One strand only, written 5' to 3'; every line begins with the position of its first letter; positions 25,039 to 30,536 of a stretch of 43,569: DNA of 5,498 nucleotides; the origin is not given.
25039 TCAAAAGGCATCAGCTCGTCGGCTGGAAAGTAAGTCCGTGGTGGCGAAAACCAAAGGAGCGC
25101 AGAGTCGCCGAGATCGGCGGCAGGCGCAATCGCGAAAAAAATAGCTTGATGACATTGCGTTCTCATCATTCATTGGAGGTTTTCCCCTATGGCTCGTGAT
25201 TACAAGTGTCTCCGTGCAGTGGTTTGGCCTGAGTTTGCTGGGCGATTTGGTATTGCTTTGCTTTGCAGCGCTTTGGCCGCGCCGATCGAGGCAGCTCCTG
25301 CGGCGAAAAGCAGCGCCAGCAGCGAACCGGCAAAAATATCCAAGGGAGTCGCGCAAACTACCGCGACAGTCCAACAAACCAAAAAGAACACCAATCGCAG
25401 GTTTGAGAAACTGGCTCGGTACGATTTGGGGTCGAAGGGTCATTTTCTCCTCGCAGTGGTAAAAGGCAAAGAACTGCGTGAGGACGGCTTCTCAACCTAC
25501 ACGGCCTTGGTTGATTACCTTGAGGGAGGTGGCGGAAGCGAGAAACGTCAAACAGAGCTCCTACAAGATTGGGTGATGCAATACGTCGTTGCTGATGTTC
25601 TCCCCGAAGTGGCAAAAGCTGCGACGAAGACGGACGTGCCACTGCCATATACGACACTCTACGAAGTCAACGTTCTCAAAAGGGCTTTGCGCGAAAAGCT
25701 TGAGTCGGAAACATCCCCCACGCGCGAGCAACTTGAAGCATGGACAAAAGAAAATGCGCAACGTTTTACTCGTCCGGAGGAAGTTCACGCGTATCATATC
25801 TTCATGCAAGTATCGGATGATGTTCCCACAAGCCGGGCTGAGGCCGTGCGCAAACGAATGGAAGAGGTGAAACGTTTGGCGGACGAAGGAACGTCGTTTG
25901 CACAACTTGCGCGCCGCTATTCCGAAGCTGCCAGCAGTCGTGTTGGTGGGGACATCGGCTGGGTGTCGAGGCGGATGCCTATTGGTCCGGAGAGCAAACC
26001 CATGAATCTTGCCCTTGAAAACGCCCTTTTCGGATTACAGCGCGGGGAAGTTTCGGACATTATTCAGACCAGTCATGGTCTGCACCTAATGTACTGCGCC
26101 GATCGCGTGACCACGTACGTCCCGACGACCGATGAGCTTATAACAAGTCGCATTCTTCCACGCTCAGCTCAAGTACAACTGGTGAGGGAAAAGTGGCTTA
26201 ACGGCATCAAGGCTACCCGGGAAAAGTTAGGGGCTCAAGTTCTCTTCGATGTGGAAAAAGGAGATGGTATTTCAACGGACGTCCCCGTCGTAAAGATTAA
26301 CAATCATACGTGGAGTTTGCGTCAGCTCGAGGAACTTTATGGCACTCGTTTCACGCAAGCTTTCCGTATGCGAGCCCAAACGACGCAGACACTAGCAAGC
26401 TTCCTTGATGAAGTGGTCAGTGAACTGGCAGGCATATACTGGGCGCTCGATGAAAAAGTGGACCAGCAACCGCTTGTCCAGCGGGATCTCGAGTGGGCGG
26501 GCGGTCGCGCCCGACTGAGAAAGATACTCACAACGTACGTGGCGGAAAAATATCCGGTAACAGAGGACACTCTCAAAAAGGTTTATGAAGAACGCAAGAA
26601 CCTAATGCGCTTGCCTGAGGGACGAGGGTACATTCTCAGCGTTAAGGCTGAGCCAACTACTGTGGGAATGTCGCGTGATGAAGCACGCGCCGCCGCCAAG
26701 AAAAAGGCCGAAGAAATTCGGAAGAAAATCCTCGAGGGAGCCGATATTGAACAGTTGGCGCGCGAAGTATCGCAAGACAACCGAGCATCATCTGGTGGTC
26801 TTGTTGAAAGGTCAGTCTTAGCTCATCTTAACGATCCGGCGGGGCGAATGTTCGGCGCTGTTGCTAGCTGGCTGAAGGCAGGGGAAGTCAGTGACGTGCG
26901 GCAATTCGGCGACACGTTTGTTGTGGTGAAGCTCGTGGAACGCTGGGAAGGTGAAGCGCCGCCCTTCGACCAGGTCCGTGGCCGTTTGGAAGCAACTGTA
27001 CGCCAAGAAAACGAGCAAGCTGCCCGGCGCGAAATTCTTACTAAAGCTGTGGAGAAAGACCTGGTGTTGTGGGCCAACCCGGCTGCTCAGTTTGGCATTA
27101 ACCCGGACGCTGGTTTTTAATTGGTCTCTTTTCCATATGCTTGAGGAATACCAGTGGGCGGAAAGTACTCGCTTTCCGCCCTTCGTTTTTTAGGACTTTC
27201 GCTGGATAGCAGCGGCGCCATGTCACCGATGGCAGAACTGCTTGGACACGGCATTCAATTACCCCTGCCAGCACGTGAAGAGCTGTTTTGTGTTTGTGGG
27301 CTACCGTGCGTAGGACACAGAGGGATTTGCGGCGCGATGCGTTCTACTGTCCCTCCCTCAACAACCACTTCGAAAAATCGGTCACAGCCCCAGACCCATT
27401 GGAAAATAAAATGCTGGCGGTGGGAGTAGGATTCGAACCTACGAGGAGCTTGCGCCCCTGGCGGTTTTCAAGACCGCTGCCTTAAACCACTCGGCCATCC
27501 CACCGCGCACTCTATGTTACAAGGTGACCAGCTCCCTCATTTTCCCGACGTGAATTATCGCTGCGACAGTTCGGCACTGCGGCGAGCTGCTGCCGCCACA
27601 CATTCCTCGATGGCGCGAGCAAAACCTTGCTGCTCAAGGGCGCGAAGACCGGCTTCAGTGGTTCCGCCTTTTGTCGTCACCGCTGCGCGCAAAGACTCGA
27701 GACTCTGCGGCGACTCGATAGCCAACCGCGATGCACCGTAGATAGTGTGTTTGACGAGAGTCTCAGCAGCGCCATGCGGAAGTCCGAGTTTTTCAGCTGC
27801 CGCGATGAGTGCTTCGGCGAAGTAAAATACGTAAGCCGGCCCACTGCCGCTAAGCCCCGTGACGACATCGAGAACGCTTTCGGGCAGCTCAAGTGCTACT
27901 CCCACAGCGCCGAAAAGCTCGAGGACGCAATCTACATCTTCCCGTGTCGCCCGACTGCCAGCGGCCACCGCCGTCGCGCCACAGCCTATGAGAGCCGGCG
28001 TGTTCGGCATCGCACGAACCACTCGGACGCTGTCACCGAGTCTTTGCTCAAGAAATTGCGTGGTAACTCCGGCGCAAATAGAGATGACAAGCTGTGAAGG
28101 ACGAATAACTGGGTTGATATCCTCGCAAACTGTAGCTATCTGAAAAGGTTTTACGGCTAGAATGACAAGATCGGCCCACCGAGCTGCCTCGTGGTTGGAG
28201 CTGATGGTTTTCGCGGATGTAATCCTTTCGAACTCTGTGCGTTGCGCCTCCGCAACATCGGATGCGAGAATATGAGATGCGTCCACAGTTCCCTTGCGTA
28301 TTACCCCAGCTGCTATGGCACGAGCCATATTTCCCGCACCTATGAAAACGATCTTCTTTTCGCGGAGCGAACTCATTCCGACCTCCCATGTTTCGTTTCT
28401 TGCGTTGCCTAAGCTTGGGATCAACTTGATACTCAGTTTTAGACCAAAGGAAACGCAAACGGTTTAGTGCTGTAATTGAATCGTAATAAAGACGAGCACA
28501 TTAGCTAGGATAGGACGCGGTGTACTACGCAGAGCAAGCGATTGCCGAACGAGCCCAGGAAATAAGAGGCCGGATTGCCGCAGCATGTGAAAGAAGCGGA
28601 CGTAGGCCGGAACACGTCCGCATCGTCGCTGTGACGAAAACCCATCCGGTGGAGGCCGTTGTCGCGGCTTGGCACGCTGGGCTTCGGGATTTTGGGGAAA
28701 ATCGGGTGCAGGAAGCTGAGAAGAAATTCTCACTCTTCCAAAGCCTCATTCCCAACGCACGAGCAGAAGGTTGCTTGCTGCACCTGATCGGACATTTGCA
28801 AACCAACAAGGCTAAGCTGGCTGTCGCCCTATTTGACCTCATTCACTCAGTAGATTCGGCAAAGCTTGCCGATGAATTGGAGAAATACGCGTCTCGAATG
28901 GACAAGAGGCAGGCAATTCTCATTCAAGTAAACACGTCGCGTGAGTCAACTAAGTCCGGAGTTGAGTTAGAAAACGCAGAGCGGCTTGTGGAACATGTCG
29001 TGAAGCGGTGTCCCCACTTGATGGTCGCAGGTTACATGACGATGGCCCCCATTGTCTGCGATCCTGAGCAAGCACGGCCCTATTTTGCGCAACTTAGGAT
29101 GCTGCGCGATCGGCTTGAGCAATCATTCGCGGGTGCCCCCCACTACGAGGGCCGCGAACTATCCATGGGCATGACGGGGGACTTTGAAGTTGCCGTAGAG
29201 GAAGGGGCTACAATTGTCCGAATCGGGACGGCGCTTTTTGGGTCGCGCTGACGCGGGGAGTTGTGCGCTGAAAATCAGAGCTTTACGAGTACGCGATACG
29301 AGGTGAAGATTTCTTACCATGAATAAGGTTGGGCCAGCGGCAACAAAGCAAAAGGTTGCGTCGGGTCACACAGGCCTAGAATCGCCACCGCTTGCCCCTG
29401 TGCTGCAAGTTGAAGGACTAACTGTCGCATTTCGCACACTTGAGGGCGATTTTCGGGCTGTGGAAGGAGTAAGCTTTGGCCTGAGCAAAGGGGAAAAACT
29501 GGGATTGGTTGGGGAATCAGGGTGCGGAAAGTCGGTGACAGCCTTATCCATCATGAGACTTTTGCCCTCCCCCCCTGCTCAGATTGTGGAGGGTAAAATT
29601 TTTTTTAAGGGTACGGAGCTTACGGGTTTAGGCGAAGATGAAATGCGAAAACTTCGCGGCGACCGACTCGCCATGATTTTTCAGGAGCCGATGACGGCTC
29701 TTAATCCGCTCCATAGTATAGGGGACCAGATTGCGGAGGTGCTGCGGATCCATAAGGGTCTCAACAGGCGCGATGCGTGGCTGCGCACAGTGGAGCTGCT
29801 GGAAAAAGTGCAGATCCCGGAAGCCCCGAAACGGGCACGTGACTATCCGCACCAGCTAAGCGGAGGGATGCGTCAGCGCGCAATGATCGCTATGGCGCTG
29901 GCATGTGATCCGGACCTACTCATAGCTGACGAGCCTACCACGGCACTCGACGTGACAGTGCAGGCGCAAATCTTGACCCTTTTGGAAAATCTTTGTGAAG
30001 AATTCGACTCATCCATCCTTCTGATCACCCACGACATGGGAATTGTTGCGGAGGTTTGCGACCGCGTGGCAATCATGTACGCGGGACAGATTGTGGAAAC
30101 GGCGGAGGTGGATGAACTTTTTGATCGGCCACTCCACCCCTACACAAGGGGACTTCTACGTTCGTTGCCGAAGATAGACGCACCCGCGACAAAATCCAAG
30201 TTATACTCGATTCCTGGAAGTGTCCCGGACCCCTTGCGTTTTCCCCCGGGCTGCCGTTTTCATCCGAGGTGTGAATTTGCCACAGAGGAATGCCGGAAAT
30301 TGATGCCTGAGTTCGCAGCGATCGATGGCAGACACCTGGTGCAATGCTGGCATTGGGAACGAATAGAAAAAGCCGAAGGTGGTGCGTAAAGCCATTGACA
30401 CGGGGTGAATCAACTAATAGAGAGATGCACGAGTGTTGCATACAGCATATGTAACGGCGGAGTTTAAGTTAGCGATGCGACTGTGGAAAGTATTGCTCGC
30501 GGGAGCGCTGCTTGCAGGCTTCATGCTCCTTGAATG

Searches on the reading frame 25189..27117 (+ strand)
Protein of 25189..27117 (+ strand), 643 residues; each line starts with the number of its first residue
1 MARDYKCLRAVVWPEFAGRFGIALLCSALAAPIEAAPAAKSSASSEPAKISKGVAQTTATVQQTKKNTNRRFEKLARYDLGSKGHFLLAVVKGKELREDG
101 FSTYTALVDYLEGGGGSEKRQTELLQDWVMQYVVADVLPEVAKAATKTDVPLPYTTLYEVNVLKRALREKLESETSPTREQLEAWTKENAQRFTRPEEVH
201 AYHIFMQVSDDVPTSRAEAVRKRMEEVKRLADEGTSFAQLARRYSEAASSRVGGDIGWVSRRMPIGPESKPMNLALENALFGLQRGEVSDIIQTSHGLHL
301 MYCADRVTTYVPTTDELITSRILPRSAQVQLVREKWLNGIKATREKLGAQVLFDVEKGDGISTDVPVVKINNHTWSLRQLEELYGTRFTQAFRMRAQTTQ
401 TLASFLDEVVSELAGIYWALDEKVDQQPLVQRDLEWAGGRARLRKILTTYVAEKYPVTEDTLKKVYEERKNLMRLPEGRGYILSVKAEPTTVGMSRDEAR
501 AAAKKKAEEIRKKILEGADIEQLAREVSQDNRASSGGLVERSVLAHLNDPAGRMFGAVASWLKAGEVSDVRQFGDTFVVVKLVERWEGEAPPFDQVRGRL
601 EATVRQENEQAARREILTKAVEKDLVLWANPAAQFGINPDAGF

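Call 10: search_protein_families(library=pfam, proteins=[window:25189-27117:+], max_evalue=0.001)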
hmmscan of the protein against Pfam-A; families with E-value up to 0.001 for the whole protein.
window:25189-27117:+ (643 aa): 3 families
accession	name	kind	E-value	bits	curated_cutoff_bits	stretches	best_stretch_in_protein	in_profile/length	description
PF00639.27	Rotamase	-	3.2e-28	99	21.7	2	203-304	1-96/97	PPIC-type PPIASE domain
PF13616.12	Rotamase_3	-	3.1e-25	89.4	22.5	2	195-305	12-114/116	PPIC-type PPIASE domain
PF13145.12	Rotamase_2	-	4.1e-23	82.9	27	2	457-597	1-120/121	PPIC-type PPIASE domain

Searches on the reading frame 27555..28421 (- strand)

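Call 10: search_protein_families(library=pfam, proteins=[window:27555-28421:-], max_evalue=0.001)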
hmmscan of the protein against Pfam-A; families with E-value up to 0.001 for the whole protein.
window:27555-28421:- (288 aa): 6 families
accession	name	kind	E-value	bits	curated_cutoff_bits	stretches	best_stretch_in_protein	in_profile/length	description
PF14748.11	P5CR_dimer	-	3.3e-33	114.5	25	1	181-285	1-105/105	Pyrroline-5-carboxylate reductase dimerisation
PF03807.23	F420_oxidored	-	7e-18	65.5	21.6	1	23-118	1-94/94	NADP oxidoreductase coenzyme F420-dependent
PF02558.23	ApbA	-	5.2e-07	29.8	22.2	1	24-122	1-106/150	Ketopantoate reductase PanE/ApbA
PF01210.29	NAD_Gly3P_dh_N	-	0.00052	20.5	23.1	0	23-122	1-109/158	NAD-dependent glycerol-3-phosphate dehydrogenase N-terminus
PF01488.26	Shikimate_DH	-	0.00053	20.5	24.3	1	17-106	8-99/138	Shikimate / quinate 5-dehydrogenase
PF10727.15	Rossmann-like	-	0.00054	20.2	23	0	23-116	16-108/131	Rossmann-like domain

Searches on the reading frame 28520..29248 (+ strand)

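Call 10: search_protein_families(library=pfam, proteins=[window:28520-29248:+], max_evalue=0.001)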
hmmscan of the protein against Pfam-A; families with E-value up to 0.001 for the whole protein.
window:28520-29248:+ (243 aa): 1 family
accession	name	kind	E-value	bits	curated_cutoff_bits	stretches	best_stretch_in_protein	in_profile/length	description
PF01168.26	Ala_racemase_N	-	9.5e-23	81.5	24.1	1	30-242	19-218/220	Alanine racemase, N-terminal domain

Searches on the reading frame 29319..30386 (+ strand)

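Call 10: search_protein_families(library=pfam, proteins=[window:29319-30386:+], max_evalue=0.001)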
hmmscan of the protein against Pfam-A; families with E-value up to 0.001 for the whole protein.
window:29319-30386:+ (356 aa): 3 families
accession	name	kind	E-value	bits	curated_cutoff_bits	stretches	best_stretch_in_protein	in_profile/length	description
PF00005.33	ABC_tran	-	2.6e-28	99.8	25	1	49-208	2-137/137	ABC transporter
PF08352.17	oligo_HPY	-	1.9e-24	86.2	27.1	1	259-325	1-65/65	Oligopeptide/dipeptide transporter, C-terminal region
PF13304.12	AAA_21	-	6.6e-06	26.8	27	1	172-243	230-303/304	AAA domain, putative AbiEii toxin, Type IV TA system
